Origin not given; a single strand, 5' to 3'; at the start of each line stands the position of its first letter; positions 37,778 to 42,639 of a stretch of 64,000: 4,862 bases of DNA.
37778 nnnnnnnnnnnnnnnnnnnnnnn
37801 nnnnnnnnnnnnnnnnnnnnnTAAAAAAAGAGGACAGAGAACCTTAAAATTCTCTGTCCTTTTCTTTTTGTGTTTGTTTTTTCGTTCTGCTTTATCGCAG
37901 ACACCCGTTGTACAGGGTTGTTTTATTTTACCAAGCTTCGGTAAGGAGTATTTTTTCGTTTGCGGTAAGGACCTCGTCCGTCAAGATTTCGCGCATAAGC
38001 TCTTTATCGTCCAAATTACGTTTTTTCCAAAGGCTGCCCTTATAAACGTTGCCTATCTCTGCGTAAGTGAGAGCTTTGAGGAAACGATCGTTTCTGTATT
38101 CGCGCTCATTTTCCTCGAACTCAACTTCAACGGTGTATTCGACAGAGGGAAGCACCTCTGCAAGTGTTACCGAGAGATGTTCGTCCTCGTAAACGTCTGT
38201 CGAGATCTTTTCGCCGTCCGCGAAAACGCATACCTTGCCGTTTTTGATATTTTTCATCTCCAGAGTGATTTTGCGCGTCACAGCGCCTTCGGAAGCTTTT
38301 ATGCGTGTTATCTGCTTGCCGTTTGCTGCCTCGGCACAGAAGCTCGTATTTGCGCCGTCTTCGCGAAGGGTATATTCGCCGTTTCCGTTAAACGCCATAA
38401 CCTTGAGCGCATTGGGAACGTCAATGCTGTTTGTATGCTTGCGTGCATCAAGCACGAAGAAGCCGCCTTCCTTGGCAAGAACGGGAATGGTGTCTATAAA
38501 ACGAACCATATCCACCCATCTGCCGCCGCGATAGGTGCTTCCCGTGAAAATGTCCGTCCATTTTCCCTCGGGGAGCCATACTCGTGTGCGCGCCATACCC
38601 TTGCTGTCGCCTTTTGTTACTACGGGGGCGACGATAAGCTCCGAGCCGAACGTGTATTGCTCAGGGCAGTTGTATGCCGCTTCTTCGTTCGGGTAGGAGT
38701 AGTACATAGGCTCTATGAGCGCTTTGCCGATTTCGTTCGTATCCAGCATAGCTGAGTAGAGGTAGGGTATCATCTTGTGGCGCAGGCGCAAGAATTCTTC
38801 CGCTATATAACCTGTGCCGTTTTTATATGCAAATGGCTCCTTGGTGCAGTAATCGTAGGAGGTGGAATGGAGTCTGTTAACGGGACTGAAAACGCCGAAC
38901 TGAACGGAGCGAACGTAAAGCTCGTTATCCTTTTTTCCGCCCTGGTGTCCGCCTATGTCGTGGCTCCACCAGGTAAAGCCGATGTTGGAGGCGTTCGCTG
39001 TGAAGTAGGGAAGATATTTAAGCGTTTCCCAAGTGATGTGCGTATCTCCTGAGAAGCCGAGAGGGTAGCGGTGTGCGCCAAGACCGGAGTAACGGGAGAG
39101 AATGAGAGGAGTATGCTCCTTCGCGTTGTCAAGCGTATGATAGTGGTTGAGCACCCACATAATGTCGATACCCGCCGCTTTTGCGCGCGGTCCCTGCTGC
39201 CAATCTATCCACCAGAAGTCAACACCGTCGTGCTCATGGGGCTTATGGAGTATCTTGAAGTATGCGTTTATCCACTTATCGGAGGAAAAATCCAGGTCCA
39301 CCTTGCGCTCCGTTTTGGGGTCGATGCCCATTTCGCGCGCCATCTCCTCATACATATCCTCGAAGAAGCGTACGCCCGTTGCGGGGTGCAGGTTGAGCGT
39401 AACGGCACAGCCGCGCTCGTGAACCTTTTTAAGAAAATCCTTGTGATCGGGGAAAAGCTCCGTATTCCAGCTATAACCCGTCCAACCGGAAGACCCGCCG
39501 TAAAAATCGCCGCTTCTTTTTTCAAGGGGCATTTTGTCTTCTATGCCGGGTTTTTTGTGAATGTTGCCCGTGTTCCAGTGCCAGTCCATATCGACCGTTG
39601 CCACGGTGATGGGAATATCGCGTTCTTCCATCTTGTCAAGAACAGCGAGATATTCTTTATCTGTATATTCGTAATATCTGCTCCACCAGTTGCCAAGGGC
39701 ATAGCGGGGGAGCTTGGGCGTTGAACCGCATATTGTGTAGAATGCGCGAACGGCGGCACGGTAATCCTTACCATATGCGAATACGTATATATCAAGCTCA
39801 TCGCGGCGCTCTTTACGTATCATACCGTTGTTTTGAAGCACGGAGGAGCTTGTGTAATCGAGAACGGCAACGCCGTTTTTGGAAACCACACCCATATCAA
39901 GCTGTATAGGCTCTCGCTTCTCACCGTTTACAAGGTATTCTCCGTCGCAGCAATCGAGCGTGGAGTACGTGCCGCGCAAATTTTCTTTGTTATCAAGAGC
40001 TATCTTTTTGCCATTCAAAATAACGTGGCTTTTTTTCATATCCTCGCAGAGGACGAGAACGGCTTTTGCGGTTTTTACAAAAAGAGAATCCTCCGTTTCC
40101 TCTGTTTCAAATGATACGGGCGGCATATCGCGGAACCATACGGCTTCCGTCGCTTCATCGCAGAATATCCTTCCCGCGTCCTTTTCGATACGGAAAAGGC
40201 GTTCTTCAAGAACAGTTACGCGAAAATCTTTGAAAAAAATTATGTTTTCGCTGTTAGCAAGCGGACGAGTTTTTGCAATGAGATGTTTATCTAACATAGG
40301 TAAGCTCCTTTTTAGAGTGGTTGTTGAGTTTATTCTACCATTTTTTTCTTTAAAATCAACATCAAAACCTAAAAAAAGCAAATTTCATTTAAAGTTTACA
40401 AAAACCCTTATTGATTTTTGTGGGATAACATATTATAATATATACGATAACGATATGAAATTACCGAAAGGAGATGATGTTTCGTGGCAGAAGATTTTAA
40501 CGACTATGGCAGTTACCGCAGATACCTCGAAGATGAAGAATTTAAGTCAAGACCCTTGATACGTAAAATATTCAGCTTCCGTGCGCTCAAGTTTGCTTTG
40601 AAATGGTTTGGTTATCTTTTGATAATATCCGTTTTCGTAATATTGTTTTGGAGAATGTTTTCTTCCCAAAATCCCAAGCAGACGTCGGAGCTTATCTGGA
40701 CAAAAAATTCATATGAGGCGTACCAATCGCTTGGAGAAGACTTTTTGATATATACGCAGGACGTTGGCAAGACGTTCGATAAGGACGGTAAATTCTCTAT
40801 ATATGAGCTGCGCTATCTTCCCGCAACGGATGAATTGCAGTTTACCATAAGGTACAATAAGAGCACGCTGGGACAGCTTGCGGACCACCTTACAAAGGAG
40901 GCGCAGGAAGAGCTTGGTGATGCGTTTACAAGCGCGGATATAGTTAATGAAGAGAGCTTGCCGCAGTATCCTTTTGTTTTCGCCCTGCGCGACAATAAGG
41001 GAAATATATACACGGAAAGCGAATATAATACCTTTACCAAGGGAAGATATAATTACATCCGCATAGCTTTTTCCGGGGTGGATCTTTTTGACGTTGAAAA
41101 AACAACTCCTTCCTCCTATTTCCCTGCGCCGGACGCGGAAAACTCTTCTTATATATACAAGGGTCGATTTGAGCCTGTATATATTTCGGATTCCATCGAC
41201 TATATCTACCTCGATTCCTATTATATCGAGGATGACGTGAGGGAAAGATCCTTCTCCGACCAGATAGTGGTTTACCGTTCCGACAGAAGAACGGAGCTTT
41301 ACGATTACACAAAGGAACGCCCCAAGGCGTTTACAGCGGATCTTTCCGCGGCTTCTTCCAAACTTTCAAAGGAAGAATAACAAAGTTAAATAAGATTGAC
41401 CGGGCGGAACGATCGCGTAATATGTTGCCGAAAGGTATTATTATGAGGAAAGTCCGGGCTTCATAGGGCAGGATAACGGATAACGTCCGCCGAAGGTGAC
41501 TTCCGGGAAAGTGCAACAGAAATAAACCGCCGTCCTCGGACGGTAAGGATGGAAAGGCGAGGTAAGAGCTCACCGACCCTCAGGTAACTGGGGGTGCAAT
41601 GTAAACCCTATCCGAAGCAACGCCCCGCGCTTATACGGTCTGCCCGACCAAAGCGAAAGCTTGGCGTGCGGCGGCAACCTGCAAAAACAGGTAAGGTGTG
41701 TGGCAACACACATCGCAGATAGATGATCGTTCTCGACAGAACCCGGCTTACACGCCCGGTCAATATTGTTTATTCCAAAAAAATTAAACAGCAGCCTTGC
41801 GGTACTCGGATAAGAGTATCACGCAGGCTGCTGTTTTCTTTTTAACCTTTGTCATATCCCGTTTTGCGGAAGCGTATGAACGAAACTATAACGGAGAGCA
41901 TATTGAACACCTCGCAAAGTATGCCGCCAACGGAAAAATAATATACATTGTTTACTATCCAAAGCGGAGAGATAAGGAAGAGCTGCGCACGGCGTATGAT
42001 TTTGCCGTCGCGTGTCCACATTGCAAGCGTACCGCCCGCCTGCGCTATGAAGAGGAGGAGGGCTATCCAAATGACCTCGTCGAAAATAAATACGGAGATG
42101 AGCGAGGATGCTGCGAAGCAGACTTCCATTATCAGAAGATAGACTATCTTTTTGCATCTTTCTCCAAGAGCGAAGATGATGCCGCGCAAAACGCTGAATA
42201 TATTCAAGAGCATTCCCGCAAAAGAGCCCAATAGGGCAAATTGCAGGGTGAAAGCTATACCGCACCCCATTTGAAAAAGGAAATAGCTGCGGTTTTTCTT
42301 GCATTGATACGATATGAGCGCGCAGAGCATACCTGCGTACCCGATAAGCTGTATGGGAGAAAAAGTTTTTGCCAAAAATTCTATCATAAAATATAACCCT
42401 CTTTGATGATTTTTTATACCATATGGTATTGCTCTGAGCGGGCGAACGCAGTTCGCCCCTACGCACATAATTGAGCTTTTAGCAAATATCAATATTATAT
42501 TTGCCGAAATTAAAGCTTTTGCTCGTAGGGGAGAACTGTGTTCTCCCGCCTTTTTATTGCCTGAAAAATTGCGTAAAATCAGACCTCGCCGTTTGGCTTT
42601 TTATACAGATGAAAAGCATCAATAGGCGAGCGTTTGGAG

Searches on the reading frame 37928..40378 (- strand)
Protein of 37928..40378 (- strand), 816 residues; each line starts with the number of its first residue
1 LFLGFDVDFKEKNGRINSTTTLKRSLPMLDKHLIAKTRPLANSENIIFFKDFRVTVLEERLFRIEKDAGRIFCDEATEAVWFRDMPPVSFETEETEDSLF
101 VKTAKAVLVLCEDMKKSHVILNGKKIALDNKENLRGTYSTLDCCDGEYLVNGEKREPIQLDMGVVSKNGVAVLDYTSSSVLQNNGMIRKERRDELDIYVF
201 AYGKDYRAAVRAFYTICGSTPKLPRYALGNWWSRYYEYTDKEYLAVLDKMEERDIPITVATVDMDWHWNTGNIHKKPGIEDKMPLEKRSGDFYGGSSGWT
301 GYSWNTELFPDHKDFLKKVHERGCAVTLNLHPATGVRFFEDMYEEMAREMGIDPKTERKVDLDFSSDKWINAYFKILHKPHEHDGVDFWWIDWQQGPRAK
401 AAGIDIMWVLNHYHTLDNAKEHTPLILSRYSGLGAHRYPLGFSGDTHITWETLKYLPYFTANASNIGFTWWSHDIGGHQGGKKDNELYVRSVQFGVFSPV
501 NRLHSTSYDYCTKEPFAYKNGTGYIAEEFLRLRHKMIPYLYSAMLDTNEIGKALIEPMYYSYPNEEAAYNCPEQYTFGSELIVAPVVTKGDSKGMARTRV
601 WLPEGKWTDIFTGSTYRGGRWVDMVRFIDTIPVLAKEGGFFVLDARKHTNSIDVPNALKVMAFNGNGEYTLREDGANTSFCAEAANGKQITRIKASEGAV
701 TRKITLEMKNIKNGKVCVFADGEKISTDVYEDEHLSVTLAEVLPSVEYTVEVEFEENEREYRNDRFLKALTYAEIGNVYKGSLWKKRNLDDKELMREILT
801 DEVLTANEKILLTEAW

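Call 72: search_protein_families(library=pfam, proteins=[window:37928-40378:-], max_evalue=0.00001)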
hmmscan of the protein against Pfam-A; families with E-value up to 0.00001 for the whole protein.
window:37928-40378:- (816 aa): 2 families
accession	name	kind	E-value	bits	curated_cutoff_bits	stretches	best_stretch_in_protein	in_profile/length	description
PF01055.32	Glyco_hydro_31_2nd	-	4.6e-53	181.1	23.5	1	221-543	2-328/328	Glycosyl hydrolases family 31 TIM-barrel domain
PF21365.3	Glyco_hydro_31_3rd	-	1.9e-19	70.4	24.4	1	551-638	1-84/87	Glycosyl hydrolase family 31 C-terminal domain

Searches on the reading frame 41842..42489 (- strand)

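Call 72: search_protein_families(library=pfam, proteins=[window:41842-42489:-], max_evalue=0.00001)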
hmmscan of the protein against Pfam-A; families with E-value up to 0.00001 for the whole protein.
window:41842-42489:- (215 aa): 1 family
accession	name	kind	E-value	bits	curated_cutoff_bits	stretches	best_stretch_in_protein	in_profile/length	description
PF10688.14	Imp-YgjV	-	8.4e-26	91.1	23.5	1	46-209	3-157/159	Bacterial inner membrane protein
